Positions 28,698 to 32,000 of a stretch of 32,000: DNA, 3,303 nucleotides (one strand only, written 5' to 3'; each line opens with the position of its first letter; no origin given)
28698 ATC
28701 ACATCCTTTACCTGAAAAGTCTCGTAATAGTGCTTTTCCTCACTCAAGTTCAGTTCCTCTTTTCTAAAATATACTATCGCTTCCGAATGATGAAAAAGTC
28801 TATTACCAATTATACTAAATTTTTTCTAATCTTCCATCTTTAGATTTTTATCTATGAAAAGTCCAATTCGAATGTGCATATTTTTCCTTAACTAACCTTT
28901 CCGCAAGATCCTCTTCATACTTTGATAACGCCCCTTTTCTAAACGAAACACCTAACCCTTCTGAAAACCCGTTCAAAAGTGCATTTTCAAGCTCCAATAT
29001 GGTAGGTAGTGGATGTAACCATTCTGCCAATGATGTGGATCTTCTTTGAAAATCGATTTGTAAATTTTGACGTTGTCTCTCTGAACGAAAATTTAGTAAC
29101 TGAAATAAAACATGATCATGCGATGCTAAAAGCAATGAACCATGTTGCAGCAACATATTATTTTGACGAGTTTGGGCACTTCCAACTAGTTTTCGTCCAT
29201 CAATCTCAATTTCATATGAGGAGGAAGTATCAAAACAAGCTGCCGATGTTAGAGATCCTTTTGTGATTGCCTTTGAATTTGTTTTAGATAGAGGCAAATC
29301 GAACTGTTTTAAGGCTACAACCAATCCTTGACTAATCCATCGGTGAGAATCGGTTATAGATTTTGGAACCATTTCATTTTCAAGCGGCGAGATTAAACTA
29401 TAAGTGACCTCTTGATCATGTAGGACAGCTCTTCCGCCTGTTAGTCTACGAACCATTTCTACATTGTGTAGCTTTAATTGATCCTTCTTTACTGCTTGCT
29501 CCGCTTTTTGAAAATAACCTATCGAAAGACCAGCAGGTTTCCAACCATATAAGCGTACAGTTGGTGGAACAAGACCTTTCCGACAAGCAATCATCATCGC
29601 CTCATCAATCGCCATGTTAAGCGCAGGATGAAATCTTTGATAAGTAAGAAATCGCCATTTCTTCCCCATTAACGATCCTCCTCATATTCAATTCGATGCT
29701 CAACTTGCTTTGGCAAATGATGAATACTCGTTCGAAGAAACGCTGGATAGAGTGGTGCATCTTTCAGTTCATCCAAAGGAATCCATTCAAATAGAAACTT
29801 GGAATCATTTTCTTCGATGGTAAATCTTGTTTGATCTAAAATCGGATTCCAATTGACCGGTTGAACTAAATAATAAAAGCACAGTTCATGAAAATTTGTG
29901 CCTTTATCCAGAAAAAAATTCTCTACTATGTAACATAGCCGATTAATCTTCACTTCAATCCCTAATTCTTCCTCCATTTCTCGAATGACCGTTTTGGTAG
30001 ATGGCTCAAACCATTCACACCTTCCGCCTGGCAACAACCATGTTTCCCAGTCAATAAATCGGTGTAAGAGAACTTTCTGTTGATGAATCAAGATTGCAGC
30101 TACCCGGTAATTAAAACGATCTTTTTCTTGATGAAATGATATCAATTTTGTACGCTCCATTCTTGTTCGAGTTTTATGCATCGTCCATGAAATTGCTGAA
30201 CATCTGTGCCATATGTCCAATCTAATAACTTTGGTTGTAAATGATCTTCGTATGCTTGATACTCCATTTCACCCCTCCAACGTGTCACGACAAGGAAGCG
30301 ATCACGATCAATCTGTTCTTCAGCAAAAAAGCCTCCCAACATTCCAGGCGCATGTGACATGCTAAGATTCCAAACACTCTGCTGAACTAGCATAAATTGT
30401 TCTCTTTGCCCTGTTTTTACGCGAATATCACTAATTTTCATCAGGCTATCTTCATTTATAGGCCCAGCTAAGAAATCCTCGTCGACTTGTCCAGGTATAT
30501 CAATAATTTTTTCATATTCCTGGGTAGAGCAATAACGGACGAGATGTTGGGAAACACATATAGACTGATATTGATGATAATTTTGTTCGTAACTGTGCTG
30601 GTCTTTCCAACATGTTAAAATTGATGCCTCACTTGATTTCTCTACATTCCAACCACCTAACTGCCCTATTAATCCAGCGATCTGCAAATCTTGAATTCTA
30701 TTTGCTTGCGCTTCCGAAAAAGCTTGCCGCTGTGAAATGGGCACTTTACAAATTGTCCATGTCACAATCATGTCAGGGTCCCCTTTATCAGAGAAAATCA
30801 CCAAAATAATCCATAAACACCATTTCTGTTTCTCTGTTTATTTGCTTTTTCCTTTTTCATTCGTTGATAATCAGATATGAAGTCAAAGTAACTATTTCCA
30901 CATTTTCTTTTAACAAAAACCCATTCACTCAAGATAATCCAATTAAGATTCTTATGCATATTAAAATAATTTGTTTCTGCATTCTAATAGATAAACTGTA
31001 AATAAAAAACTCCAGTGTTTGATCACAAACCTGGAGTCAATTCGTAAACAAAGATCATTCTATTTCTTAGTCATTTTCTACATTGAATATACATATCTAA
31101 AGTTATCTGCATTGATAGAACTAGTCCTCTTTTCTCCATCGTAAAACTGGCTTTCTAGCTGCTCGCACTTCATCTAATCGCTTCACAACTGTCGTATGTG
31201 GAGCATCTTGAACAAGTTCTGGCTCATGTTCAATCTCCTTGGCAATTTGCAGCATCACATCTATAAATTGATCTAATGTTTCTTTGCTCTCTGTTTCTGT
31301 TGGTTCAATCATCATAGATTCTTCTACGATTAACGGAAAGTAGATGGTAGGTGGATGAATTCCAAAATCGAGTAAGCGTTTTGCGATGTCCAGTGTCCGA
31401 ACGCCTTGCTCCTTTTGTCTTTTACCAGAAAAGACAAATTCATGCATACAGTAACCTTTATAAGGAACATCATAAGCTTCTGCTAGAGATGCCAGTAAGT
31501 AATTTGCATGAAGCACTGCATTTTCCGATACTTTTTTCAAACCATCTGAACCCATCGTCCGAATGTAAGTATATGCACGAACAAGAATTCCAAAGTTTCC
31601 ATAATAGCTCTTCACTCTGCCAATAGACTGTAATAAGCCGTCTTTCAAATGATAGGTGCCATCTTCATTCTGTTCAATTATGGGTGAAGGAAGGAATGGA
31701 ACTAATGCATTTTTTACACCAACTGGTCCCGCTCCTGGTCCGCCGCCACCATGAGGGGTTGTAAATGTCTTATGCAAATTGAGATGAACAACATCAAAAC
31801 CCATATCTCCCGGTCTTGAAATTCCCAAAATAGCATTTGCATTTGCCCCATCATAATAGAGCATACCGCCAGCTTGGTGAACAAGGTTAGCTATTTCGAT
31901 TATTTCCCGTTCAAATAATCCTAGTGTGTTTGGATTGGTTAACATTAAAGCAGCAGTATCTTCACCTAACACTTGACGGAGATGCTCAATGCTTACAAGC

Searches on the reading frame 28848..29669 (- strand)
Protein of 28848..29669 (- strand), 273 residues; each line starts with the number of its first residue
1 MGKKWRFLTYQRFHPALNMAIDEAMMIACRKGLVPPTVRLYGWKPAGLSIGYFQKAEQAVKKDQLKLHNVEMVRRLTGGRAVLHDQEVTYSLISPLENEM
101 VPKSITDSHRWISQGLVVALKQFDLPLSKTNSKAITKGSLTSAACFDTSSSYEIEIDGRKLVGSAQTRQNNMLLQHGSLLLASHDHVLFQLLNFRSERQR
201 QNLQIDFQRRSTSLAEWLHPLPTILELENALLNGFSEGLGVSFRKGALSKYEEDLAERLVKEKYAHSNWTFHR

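Call 81: search_protein_families(library=pfam, proteins=[window:28848-29669:-], max_evalue=0.00001)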
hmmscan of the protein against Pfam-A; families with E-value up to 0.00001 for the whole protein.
window:28848-29669:- (273 aa): 2 families
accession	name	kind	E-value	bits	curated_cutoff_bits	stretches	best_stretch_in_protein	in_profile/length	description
PF21948.1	LplA-B_cat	-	4.7e-36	125.1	27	1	15-235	2-199/200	Lipoyl protein ligase A/B catalytic domain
PF03099.24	BPL_LplA_LipB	-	2.9e-16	60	21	1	52-181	3-130/133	Biotin/lipoate A/B protein ligase family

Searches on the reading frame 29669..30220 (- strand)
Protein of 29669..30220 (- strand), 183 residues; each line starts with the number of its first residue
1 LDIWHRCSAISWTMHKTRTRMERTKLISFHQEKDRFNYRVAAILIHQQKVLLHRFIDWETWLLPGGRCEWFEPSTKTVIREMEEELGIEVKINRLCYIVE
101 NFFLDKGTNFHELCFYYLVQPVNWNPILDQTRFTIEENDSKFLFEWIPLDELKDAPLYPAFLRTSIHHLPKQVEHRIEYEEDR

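Call 81: search_protein_families(library=pfam, proteins=[window:29669-30220:-], max_evalue=0.00001)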
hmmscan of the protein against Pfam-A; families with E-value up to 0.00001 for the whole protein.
window:29669-30220:- (183 aa): 1 family
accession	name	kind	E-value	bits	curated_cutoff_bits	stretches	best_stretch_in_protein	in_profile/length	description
PF00293.34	NUDIX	-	1.8e-13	51.1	21.1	1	39-158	5-124/134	NUDIX domain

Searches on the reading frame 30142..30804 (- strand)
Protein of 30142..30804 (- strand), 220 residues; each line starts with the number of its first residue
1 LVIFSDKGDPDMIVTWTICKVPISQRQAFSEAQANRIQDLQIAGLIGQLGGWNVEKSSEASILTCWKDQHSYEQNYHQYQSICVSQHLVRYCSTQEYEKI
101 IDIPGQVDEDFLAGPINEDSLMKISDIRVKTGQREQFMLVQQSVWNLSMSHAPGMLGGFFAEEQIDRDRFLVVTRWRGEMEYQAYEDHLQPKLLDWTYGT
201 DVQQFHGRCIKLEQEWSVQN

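Call 82: search_protein_families(library=pfam, proteins=[window:30142-30804:-], max_evalue=0.00001)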
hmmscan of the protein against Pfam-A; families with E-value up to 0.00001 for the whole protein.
window:30142-30804:- (220 aa): 1 family
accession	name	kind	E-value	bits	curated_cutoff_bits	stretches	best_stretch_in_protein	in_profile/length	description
PF16291.11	DUF4937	-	2.9e-16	60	28.3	1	14-75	2-63/89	Domain of unknown function (DUF4937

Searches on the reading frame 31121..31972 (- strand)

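Call 81: search_protein_families(library=pfam, proteins=[window:31121-31972:-], max_evalue=0.00001)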
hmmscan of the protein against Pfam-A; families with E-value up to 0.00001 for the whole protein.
window:31121-31972:- (283 aa): 2 families
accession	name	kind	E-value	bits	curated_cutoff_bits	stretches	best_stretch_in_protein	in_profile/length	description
PF21478.3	GcvP2_C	-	1.3e-29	103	27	1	149-250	2-105/122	Glycine dehydrogenase, C-terminal domain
PF02347.22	GDC-P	-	3.8e-06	26.5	26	0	4-105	196-294/429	Glycine cleavage system P-protein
